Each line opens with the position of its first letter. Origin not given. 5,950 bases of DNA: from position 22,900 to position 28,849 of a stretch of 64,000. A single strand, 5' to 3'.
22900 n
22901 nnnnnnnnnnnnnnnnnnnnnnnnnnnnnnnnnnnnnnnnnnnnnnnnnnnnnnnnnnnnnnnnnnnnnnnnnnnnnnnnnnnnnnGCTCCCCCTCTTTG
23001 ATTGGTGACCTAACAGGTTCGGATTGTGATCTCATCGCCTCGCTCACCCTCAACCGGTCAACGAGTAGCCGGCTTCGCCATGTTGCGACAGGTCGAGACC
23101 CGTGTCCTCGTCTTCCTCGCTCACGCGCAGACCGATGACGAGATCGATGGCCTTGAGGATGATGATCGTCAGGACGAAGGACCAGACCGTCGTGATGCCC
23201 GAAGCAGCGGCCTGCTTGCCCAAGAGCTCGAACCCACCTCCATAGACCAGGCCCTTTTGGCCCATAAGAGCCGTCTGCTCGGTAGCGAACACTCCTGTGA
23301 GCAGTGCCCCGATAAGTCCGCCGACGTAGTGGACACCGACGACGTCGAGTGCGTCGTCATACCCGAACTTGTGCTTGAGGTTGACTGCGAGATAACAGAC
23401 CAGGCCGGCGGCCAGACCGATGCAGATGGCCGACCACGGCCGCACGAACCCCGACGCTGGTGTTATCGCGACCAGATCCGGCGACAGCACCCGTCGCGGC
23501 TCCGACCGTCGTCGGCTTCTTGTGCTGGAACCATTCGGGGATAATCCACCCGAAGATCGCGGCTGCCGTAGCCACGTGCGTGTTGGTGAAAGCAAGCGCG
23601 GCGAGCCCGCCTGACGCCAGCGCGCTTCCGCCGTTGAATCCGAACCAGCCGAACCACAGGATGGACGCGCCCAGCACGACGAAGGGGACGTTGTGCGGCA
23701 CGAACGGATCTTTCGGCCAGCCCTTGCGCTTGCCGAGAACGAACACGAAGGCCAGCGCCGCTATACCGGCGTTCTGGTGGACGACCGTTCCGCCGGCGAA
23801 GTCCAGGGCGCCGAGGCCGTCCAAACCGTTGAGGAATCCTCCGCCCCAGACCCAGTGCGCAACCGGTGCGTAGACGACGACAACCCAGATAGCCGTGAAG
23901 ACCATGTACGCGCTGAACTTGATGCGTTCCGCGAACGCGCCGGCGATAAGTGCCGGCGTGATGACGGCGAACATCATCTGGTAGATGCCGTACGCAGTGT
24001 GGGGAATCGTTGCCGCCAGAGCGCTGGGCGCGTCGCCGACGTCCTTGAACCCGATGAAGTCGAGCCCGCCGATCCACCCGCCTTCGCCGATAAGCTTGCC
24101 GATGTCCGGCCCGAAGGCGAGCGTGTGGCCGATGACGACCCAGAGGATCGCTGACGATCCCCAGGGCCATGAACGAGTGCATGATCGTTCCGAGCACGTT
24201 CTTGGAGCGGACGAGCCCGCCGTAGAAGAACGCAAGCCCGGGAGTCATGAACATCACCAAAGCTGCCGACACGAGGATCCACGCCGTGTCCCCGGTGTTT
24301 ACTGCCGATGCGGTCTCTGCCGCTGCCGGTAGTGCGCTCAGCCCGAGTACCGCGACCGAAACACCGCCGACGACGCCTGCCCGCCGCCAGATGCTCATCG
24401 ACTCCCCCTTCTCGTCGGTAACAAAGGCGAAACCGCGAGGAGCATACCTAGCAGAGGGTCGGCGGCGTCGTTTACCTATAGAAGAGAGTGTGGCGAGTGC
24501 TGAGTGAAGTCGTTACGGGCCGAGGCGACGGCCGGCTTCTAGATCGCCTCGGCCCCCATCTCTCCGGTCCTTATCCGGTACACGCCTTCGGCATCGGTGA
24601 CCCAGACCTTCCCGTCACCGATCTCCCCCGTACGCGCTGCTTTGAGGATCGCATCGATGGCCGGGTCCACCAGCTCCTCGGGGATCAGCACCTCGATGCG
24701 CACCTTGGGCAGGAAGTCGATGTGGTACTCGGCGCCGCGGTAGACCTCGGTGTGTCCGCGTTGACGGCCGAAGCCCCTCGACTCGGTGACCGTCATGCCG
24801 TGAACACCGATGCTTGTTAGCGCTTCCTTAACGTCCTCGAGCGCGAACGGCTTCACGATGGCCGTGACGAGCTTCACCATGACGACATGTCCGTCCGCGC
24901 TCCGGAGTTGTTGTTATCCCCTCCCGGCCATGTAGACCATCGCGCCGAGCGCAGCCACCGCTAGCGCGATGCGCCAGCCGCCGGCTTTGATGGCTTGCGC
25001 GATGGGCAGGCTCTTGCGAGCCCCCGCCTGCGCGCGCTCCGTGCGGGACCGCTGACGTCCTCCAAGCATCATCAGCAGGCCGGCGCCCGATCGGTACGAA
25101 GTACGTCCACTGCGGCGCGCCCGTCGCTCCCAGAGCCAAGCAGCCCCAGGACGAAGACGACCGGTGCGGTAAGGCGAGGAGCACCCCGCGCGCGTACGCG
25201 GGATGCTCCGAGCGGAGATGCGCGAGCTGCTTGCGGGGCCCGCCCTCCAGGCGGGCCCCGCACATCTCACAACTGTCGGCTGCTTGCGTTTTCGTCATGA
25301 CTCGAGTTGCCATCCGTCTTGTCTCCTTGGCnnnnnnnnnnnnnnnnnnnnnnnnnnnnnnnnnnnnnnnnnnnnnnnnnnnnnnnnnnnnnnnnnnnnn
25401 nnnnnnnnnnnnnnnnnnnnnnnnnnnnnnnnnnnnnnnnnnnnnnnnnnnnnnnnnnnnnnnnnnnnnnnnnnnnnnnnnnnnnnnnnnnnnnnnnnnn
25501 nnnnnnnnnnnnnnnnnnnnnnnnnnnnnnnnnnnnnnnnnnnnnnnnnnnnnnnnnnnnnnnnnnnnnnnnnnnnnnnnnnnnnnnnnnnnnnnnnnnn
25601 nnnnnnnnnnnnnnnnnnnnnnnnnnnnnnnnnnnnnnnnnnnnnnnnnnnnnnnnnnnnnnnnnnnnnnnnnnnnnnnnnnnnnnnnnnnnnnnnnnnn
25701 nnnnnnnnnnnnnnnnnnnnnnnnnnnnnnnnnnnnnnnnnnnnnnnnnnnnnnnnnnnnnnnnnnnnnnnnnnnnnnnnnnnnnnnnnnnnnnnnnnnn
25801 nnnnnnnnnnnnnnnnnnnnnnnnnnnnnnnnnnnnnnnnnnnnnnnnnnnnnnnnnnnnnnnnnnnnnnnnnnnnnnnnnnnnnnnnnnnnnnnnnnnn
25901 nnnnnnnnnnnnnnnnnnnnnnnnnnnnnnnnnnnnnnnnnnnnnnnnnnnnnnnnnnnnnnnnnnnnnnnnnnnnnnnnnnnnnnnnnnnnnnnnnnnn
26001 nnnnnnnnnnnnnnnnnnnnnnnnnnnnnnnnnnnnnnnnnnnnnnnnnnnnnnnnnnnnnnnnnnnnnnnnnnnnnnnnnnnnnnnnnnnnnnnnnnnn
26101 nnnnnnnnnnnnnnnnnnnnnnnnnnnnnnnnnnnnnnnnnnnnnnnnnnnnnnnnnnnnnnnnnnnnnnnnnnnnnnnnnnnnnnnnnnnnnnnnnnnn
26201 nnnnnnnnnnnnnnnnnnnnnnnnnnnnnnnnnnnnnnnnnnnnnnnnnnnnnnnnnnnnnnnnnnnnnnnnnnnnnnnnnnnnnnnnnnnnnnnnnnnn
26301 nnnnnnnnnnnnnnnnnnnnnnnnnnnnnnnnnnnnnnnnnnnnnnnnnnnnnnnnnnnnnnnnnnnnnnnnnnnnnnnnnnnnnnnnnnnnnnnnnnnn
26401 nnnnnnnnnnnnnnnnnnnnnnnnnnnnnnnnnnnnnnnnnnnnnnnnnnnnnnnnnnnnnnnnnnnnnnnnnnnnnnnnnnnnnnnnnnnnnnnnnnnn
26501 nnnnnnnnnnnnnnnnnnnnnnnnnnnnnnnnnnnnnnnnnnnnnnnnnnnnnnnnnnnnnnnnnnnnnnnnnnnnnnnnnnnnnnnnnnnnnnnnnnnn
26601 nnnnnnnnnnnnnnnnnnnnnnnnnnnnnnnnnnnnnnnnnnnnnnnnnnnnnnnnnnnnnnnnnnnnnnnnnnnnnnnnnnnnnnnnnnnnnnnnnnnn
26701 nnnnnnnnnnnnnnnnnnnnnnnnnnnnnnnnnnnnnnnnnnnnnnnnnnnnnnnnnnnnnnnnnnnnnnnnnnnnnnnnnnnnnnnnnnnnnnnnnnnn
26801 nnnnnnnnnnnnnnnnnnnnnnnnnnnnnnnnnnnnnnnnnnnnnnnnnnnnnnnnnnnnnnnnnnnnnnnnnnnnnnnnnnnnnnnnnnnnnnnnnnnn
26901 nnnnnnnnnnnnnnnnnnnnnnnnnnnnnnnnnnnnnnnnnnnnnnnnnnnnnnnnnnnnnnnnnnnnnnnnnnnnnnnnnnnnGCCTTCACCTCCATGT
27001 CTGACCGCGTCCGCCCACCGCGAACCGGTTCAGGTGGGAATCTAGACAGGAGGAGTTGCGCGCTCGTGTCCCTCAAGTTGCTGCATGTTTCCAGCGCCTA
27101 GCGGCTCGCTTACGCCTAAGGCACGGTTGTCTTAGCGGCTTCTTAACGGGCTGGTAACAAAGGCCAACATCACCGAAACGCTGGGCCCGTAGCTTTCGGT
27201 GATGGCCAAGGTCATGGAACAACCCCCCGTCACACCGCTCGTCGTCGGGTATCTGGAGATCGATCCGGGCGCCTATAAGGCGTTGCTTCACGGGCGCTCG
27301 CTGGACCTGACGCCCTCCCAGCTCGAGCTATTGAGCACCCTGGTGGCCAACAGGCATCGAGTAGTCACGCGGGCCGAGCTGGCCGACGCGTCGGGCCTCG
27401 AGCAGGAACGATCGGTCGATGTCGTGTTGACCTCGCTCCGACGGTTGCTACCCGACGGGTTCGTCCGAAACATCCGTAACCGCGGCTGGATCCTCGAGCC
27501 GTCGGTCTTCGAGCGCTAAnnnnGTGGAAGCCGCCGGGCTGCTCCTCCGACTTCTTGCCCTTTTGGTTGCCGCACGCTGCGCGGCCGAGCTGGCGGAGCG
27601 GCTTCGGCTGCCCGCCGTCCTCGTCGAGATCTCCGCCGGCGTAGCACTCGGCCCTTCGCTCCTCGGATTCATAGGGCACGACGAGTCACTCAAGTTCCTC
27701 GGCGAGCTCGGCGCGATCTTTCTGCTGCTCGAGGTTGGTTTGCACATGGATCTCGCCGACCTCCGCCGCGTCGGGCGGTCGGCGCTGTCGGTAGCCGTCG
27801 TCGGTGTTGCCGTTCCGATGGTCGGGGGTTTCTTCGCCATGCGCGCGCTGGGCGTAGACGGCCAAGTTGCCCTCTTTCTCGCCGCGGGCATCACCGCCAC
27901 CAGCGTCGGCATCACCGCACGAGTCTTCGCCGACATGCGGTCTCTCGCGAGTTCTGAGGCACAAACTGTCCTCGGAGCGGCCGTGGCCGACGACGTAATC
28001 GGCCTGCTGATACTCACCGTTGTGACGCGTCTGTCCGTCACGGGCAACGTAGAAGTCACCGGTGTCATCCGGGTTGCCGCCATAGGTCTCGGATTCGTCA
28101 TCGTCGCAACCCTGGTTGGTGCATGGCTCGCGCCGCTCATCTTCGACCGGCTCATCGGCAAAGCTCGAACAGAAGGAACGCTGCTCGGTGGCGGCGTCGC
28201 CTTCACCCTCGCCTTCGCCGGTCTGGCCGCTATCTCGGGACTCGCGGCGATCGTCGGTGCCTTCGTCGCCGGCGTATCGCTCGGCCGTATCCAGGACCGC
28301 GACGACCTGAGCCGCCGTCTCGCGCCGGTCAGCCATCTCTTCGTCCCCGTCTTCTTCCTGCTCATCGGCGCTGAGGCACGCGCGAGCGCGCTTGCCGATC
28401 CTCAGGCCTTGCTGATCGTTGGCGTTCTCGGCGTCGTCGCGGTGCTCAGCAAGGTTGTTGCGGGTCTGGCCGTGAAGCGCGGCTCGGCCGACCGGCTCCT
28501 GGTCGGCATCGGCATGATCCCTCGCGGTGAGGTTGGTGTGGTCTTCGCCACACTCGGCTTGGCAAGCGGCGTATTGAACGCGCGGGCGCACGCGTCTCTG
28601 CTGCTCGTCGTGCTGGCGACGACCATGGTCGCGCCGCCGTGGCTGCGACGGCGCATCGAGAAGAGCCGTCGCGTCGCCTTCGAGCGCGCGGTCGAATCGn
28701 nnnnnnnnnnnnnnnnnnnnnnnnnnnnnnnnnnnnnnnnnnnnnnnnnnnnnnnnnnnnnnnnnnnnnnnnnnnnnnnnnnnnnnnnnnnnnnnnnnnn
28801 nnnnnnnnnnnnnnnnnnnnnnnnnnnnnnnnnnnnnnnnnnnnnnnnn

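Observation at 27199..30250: Cation/proton antiporter fused to a catalytically dead GlnD-like HD + 2xACT module, co-transcribed with a receiver-less OmpR-type regulator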

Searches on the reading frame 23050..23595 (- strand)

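Call 14: search_protein_families(library=pfam, proteins=[window:23050-23595:-], max_evalue=0.01)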
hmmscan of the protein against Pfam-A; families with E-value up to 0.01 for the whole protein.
window:23050-23595:- (181 aa): 1 family
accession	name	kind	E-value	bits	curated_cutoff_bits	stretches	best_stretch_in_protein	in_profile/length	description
PF00909.26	Ammonium_transp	-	1.6e-43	149.4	23.2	1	41-177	262-399/399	Ammonium Transporter Family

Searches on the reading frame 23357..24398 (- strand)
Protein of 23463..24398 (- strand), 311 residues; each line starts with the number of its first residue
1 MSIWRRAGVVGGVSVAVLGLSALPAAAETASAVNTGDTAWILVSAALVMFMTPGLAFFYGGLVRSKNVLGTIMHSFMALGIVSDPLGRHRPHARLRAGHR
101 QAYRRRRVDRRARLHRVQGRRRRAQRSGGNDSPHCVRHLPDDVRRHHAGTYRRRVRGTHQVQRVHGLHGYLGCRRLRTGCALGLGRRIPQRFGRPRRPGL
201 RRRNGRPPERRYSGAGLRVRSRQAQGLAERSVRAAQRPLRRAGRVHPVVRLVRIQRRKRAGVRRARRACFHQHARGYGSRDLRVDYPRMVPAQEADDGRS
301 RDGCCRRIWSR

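Call 12: search_protein_families(library=pfam, proteins=[window:23463-24398:-], max_evalue=0.001)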
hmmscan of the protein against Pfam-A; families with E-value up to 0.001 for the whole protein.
window:23463-24398:- (311 aa): 1 family
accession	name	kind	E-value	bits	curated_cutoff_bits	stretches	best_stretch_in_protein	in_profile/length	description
PF00909.26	Ammonium_transp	-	8.3e-10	38.4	23.2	1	39-82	1-44/399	Ammonium Transporter Family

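Call 14: search_protein_families(library=pfam, proteins=[window:23357-24235:-], max_evalue=0.01)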
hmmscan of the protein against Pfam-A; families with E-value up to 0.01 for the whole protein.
window:23357-24235:- (292 aa): 1 family
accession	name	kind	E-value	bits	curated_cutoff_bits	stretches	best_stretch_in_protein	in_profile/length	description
PF00909.26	Ammonium_transp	-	5.1e-61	207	23.2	1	29-253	45-261/399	Ammonium Transporter Family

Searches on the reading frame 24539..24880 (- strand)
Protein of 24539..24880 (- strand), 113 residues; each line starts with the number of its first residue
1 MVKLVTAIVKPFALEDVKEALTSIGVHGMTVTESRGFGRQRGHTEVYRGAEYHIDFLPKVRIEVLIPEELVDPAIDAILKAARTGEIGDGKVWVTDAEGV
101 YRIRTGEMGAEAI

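Call 14: search_protein_families(library=pfam, proteins=[window:24539-24880:-], max_evalue=0.01)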
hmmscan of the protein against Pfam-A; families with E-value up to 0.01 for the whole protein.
window:24539-24880:- (113 aa): 1 family
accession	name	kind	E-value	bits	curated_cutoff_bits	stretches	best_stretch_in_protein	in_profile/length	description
PF00543.27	P-II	-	1.5e-30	105.9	25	1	3-107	2-102/102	Nitrogen regulatory protein P-II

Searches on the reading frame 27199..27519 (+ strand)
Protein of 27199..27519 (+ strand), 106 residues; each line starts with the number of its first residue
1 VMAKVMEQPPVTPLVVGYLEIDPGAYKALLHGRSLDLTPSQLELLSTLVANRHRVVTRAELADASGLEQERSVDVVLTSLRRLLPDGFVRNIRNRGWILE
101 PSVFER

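Call 6: search_protein_families(library=pfam, proteins=[window:27199-27519:+], max_evalue=0.1)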
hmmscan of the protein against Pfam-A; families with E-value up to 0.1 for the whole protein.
window:27199-27519:+ (106 aa): 4 families
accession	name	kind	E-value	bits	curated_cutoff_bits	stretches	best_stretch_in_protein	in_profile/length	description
PF00486.34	Trans_reg_C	-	1.4e-09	38.3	26.2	1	32-98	1-76/77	Transcriptional regulatory protein, C terminal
PF13338.12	AbiEi_4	-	0.0073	16.8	25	1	44-83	2-32/49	Transcriptional regulator, AbiEi antitoxin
PF12802.13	MarR_2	-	0.019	15.5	27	1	36-69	2-34/61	MarR family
PF01726.22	LexA_DNA_bind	-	0.049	13.9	23.7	0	36-90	3-57/65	LexA DNA binding domain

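Call 7: search_protein_families(library=ncbifam, proteins=[window:27199-27519:+], max_evalue=0.1)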
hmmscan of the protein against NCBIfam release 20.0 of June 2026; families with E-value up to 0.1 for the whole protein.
window:27199-27519:+ (106 aa): 23 families
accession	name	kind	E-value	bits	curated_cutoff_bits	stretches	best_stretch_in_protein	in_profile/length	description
NF053854.1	RespRegPhoBBctds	equivalog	1.2e-07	31.3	270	1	12-94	131-216/225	two-component system response regulator PhoB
NF005568.0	PRK07239.1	equivalog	6.1e-07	28.7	273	1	27-99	296-371/381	uroporphyrinogen-III synthase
TIGR02154.1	PhoB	equivalog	8.8e-07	28.4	296.2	1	11-97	129-223/226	phosphate regulon transcriptional regulator PhoB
NF007977.0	PRK10701.1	equivalog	2.9e-06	26.9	330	1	10-105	135-239/241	two-component system response regulator RstA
NF007663.1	PRK10336.1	equivalog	6.7e-06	26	345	1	15-99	128-216/219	quorum sensing response regulator transcription factor QseB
NF041733.1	resp_reg_CseB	equivalog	1.5e-05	24.5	350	1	11-99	134-226/228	two-component system response regulator CseB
NF008199.0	PRK10955.1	equivalog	2.2e-05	24.5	341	1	13-87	133-211/232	envelope stress response regulator transcription factor CpxR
NF040689.1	MtrAB_MtrA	equivalog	6e-05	22.5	300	1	8-70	118-181/219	MtrAB system response regulator MtrA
NF007982.1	PRK10710.1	equivalog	7.4e-05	22.4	380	1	17-84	136-207/235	envelope stress response regulator BaeR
NF000402.1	vanR-B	exception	0.0001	21.8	480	1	15-101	128-218/219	vancomycin resistance response regulator transcription factor VanR-B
NF040534.1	resp_reg_YycF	equivalog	0.00012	21.5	340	1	11-82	130-205/231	response regulator YycF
NF008296.0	PRK11083.1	equivalog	0.00029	20.3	273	1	13-81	132-202/228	two-component system response regulator CreB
NF012023.0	PRK15479.1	equivalog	0.0016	18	337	1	28-89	140-205/224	transcriptional regulator TctD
NF033117.2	vanR_ACDEGLN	exception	0.0028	17.3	350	1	19-64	136-181/226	VanR-ABDEGLN family response regulator transcription factor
NF007546.0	PRK10161.1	equivalog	0.005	16.4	471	1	19-87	137-210/229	phosphate response regulator transcription factor PhoB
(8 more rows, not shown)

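Call 35: search_protein_families(library=pfam, alignment_id=A3, max_evalue=0.01)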
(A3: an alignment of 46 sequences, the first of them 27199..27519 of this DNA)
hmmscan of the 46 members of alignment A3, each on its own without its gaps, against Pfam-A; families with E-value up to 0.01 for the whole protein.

A. member 1, window:27199-27519:+ (106 aa): 2 families
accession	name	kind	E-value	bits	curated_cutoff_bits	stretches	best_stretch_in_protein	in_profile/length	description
PF00486.34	Trans_reg_C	-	1.4e-09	38.3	26.2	1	32-98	1-76/77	Transcriptional regulatory protein, C terminal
PF13338.12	AbiEi_4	-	0.0073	16.8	25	0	44-83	2-32/49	Transcriptional regulator, AbiEi antitoxin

B. families by the number of members that match (of 46 scanned): 4 families
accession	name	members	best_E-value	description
PF00486.34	Trans_reg_C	45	3.1e-16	Transcriptional regulatory protein, C terminal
PF11459.13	AbiEi_3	1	0.0018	Transcriptional regulator, AbiEi antitoxin, Type IV TA system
PF12802.13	MarR_2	1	0.0022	MarR family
PF13338.12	AbiEi_4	1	0.0073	Transcriptional regulator, AbiEi antitoxin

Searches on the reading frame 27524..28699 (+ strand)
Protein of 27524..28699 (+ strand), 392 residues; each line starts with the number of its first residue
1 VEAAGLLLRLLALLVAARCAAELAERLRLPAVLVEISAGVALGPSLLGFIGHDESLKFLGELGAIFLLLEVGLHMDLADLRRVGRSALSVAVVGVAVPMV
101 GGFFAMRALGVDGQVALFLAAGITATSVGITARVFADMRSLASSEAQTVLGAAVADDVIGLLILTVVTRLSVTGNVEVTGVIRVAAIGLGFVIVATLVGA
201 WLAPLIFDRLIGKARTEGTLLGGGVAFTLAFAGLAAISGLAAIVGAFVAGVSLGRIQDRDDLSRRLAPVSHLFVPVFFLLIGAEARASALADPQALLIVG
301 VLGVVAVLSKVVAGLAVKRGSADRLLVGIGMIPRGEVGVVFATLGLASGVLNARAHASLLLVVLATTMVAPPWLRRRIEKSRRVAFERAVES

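Call 50: search_solved_structures(query=window:27524-28699:+, max_evalue=0.00001, show_alignments=2)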
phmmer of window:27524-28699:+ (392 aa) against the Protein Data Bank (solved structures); distinct sequences matched with E-value up to 0.00001: 5.
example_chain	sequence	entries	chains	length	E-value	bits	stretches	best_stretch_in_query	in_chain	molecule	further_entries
5bz2_A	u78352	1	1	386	1.3e-66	228.4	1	3-379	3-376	Na(+)/H(+) antiporter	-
4bwz_A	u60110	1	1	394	1.5e-66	228.2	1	3-381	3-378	NA(+)/H(+) ANTIPORTER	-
5bz3_A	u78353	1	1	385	4.4e-66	226.7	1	6-379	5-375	Na(+)/H(+) antiporter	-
8bxg_A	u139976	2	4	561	4.2e-08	36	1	7-381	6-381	Glutathione-regulated potassium-efflux system protein KefC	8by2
9emb_A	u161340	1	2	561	1.8e-07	33.9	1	7-381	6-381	Glutathione-regulated potassium-efflux system protein KefC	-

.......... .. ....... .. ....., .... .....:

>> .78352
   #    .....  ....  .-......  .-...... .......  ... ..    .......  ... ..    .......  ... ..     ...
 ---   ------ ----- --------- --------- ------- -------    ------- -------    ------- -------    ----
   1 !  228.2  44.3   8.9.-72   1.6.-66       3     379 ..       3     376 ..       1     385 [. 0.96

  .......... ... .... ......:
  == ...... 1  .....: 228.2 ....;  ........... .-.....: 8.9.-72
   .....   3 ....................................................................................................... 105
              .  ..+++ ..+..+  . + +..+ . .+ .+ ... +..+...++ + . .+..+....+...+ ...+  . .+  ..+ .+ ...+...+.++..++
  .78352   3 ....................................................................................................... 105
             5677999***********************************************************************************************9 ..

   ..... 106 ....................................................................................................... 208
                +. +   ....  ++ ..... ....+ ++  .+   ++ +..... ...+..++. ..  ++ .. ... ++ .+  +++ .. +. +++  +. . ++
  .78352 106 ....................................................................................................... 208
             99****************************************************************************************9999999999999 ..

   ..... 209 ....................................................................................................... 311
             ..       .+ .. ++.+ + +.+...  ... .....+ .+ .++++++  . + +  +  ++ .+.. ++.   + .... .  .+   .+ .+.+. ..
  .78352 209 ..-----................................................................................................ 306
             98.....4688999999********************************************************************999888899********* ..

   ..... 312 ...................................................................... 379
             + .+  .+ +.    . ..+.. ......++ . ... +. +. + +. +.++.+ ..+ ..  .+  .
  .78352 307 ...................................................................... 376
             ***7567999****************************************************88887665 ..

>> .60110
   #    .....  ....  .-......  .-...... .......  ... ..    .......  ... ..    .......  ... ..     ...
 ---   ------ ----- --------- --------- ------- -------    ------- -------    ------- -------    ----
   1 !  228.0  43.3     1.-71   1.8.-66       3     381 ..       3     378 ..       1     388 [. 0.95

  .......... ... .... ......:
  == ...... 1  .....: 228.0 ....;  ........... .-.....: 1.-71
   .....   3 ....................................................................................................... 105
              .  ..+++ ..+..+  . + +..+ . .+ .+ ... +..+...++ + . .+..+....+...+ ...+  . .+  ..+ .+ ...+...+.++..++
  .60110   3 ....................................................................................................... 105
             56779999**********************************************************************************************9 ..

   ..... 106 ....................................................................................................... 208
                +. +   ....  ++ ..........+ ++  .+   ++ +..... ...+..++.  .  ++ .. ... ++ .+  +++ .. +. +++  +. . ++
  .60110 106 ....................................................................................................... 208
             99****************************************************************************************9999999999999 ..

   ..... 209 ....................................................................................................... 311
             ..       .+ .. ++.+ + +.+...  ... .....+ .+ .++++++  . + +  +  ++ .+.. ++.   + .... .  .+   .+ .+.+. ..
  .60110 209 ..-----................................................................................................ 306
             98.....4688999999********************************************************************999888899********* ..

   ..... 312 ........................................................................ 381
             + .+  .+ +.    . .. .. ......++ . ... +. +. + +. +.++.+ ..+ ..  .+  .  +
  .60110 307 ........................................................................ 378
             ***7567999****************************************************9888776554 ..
